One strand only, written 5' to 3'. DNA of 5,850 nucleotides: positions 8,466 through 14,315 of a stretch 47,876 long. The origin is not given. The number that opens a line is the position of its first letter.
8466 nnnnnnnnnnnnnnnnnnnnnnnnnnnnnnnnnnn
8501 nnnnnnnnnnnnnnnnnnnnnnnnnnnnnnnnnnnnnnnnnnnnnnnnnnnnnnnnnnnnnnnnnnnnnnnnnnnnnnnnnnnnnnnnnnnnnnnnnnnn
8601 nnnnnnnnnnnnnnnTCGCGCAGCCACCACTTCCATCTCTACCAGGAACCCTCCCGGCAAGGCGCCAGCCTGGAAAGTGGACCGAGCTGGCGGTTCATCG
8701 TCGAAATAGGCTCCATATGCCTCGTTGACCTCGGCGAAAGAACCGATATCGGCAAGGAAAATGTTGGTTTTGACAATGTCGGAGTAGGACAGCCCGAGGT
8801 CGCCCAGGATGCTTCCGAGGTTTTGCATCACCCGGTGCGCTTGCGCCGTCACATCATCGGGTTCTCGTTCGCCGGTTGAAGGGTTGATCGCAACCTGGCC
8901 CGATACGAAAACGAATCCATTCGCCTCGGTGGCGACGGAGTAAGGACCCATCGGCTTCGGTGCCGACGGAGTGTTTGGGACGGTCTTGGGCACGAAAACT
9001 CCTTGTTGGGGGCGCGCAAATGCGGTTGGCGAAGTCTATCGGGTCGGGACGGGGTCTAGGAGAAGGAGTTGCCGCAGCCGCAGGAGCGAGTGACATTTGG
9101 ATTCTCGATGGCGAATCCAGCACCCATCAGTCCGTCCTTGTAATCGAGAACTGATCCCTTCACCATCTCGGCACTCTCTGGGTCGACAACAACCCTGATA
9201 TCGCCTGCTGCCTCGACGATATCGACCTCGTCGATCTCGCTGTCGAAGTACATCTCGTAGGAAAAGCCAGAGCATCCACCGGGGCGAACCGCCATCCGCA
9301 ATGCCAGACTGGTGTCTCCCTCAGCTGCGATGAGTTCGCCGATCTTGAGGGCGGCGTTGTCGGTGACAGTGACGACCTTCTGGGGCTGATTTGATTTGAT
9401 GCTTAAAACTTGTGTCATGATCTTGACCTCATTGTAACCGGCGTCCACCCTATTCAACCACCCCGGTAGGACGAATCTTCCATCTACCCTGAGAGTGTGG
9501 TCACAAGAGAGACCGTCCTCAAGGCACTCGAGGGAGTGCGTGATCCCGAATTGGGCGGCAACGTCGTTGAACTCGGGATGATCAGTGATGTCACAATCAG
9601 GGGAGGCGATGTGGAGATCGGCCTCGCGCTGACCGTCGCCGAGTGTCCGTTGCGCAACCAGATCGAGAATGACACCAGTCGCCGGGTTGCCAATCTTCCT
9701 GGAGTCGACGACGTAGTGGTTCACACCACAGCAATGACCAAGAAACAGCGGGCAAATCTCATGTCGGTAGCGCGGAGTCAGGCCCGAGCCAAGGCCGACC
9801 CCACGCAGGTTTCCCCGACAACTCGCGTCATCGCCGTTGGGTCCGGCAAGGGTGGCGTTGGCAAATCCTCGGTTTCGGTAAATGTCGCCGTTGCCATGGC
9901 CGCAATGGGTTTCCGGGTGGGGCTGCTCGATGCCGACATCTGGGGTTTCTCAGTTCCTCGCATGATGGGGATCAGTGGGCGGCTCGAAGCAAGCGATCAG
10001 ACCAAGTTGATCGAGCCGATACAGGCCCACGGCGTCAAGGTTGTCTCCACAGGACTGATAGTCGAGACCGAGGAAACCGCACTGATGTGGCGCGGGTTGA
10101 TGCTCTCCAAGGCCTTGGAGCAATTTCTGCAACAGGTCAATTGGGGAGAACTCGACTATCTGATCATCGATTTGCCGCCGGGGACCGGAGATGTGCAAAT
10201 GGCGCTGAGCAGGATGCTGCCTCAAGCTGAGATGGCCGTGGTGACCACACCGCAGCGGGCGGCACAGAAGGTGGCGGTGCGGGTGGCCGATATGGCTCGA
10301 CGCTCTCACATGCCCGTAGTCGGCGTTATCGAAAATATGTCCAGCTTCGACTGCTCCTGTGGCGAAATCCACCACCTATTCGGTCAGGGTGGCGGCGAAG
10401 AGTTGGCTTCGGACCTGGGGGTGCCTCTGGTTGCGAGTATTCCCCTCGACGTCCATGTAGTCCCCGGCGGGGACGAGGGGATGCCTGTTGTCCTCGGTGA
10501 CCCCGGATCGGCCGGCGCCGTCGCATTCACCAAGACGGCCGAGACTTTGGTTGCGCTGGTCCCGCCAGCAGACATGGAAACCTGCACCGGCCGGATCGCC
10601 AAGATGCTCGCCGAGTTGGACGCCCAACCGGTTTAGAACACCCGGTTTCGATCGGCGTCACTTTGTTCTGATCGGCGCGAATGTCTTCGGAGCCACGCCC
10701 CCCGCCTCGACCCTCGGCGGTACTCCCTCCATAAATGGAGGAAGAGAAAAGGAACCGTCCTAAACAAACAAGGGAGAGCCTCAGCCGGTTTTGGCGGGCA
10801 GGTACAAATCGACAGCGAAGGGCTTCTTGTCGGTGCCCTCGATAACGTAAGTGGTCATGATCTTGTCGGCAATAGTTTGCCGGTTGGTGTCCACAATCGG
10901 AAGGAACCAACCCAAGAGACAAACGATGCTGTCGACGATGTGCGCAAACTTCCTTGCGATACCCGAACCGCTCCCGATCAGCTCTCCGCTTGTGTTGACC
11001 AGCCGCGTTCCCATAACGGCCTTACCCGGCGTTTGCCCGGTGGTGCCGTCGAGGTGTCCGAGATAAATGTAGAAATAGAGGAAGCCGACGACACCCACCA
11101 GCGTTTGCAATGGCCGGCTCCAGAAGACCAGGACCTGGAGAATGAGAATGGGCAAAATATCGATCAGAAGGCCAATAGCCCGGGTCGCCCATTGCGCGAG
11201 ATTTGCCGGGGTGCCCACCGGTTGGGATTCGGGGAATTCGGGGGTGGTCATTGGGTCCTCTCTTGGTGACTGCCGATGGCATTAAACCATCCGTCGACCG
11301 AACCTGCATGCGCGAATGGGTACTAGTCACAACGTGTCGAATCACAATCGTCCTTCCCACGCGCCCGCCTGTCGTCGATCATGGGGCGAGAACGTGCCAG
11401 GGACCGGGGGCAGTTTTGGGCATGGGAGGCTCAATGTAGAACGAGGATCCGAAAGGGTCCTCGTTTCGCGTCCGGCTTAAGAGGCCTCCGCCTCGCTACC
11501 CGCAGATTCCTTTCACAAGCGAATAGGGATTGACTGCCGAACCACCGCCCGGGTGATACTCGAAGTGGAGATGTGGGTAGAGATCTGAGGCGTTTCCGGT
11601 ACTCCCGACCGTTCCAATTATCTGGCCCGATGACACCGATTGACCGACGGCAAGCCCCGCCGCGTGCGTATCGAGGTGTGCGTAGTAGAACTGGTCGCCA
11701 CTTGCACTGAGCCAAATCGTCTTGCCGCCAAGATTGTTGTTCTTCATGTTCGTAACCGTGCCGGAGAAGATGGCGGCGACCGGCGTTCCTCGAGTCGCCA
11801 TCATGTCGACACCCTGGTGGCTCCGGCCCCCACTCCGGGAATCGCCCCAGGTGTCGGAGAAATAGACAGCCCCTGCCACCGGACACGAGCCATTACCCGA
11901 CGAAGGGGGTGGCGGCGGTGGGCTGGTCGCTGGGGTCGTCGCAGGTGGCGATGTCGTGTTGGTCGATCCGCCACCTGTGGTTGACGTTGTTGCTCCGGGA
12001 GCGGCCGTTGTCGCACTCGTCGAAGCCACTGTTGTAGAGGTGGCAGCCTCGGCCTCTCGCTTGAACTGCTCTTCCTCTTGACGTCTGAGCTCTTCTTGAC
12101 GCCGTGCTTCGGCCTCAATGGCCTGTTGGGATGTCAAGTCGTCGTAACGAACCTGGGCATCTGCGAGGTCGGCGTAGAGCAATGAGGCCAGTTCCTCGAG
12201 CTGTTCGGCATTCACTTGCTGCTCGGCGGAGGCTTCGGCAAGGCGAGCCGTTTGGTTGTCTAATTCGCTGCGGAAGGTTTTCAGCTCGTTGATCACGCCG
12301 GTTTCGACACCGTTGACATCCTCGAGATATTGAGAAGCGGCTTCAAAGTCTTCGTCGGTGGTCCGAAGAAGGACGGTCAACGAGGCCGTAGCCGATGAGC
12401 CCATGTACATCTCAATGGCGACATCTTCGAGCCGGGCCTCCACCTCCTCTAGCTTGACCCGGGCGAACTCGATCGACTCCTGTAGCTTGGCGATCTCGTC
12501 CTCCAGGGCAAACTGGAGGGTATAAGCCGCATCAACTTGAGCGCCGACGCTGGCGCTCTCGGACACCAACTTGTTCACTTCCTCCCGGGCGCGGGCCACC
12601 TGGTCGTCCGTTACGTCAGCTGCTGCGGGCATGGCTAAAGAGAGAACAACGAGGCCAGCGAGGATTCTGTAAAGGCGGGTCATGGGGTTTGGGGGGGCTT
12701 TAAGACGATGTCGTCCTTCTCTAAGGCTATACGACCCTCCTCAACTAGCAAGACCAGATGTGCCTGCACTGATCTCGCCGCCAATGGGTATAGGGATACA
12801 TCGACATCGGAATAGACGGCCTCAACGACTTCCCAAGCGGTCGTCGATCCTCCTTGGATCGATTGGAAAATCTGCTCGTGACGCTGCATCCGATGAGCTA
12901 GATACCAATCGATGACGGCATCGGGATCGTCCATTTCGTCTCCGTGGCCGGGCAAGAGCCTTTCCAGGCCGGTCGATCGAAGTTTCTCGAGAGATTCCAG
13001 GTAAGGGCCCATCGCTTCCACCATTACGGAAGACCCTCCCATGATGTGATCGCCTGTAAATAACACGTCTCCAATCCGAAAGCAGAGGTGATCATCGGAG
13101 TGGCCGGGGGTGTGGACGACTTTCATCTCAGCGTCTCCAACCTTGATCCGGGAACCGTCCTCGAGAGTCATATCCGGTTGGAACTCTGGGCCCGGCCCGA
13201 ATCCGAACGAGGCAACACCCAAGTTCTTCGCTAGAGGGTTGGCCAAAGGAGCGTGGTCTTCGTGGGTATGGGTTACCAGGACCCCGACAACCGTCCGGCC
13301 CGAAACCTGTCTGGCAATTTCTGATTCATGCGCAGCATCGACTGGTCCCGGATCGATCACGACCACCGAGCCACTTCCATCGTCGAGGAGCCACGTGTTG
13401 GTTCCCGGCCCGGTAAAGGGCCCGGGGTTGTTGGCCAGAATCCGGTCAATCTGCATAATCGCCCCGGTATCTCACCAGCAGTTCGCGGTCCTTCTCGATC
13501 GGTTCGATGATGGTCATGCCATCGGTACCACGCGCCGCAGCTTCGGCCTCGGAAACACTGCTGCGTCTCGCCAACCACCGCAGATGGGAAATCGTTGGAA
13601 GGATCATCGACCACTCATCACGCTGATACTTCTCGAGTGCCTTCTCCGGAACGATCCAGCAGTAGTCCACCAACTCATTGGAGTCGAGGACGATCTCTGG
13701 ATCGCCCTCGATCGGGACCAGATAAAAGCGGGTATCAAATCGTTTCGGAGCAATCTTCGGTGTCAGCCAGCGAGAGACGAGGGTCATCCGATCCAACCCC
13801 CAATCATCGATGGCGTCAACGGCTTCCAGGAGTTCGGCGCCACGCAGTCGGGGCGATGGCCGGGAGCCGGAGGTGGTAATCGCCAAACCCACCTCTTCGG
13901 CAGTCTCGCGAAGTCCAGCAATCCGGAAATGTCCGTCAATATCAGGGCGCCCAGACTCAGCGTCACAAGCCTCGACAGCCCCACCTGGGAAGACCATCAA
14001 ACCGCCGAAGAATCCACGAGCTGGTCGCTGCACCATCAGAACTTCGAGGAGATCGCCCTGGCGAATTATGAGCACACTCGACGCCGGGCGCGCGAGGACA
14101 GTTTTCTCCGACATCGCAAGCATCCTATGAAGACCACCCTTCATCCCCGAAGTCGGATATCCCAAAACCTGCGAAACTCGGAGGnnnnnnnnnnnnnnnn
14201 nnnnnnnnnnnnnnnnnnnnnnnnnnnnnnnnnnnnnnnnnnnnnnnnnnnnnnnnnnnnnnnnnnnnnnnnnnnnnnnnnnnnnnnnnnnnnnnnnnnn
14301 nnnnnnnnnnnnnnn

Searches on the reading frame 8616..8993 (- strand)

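Call 11: search_protein_families(library=pfam, proteins=[window:8616-8993:-])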
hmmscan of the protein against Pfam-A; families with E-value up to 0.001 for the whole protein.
window:8616-8993:- (126 aa): 1 family
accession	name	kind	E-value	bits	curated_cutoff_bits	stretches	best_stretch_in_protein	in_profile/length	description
PF01042.26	Ribonuc_L-PSP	-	9.9e-37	126.1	27.3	1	10-125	3-120/121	Endoribonuclease L-PSP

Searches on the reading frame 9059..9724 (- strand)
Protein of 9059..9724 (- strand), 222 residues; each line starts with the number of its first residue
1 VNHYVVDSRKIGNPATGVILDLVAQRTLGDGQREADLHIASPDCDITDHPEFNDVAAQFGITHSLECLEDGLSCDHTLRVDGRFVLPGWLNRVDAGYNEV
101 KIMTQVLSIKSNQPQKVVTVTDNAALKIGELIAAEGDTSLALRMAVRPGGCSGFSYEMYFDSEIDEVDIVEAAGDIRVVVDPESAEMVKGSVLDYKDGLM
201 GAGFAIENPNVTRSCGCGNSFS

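Call 13: search_protein_families(library=pfam, proteins=[window:9059-9724:-])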
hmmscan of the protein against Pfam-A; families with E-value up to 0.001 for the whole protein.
window:9059-9724:- (222 aa): 1 family
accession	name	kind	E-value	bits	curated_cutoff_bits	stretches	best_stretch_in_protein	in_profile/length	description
PF01521.26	Fe-S_biosyn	-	6.2e-15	55.8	26.3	1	118-219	3-110/110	Iron-sulphur cluster biosynthesis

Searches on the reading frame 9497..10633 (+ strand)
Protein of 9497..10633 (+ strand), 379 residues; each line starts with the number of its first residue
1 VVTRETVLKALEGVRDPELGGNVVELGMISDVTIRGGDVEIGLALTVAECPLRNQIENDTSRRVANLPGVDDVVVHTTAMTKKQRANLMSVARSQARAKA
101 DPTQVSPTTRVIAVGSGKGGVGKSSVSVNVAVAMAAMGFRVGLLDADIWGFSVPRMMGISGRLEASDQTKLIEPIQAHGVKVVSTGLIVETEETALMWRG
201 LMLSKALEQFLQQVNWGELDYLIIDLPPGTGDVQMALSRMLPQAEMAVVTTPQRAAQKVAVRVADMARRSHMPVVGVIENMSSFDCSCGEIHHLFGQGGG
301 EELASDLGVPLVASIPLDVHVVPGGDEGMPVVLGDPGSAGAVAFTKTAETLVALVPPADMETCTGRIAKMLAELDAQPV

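Call 11: search_protein_families(library=pfam, proteins=[window:9497-10633:+])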
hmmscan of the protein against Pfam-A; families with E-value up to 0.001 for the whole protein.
window:9497-10633:+ (379 aa): 7 families
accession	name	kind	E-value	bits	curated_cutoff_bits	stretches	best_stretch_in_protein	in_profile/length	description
PF10609.15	ParA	-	1.8e-87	293.3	27.1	1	109-351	3-245/246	NUBPL iron-transfer P-loop NTPase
PF01883.24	FeS_assembly_P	-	5.5e-18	65.5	23.5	1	4-75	1-71/73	Iron-sulfur cluster assembly protein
PF13614.12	AAA_31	-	9.2e-11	42.4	27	1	109-234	1-133/177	AAA domain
PF09140.17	MipZ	-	2.6e-10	40.5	20.7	1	111-233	2-113/262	ATPase MipZ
PF01656.29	CbiA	-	8e-10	39.2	25.4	1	112-281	1-82/125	CobQ/CobB/MinD/ParA nucleotide binding domain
PF02374.21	ArsA_ATPase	-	6.9e-06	25.9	24.3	1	110-146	2-37/305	Anion-transporting ATPase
PF00142.24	Fer4_NifH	-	4.4e-05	23.5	25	1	116-292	6-194/271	4Fe-4S iron sulfur cluster binding proteins, NifH/frxC family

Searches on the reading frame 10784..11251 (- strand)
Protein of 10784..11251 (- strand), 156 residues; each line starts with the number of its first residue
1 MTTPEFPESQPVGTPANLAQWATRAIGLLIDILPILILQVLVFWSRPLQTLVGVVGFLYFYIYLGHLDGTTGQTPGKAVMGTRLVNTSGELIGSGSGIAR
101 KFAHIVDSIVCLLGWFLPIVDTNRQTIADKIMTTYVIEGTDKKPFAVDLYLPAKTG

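Call 13: search_protein_families(library=pfam, proteins=[window:10784-11251:-])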
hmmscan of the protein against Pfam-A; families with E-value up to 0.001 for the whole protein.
window:10784-11251:- (156 aa): 1 family
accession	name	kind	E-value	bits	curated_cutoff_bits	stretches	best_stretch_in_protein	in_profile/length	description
PF06271.18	RDD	-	1.4e-13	51.7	24.1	1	19-132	2-136/137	RDD family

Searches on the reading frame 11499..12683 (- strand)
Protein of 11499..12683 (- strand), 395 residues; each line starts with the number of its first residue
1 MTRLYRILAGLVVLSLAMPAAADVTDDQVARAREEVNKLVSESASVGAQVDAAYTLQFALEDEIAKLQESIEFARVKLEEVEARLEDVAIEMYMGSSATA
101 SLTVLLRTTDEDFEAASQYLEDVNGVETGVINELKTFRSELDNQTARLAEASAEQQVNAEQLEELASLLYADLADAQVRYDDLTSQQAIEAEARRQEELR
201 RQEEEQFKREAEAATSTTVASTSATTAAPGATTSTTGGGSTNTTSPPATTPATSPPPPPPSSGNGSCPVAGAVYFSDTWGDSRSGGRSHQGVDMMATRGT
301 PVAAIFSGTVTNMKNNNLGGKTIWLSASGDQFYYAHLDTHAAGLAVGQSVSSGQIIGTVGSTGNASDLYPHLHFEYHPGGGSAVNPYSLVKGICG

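Call 13: search_protein_families(library=pfam, proteins=[window:11499-12683:-])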
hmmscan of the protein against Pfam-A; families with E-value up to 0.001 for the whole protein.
window:11499-12683:- (395 aa): 1 family
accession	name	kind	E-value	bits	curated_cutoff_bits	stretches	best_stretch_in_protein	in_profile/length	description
PF01551.29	Peptidase_M23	-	1.1e-22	80.5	28.7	1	288-386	2-96/96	Peptidase family M23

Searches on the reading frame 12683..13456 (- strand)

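Call 13: search_protein_families(library=pfam, proteins=[window:12683-13456:-])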
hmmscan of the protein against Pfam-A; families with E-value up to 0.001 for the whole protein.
window:12683-13456:- (258 aa): 3 families
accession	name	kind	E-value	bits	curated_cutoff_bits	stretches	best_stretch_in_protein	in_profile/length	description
PF00753.33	Lactamase_B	-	3e-17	63.7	22.7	1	18-171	5-196/196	Metallo-beta-lactamase superfamily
PF17778.7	BLACT_WH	-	4.8e-10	39.7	22.8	1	206-247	1-42/46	Beta-lactamase associated winged helix domain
PF13483.12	Lactamase_B_3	-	7.1e-05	23.3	24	1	18-118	6-82/160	Beta-lactamase superfamily domain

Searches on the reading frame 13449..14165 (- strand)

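Call 13: search_protein_families(library=pfam, proteins=[window:13449-14165:-])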
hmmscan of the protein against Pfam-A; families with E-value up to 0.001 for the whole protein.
window:13449-14165:- (239 aa): 2 families
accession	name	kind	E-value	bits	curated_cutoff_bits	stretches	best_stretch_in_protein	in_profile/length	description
PF00293.34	NUDIX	-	3e-08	34.2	21.1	1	27-181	4-124/134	NUDIX domain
PF14815.12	NUDIX_4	-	3e-05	24.2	35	1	31-70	2-40/113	NUDIX domain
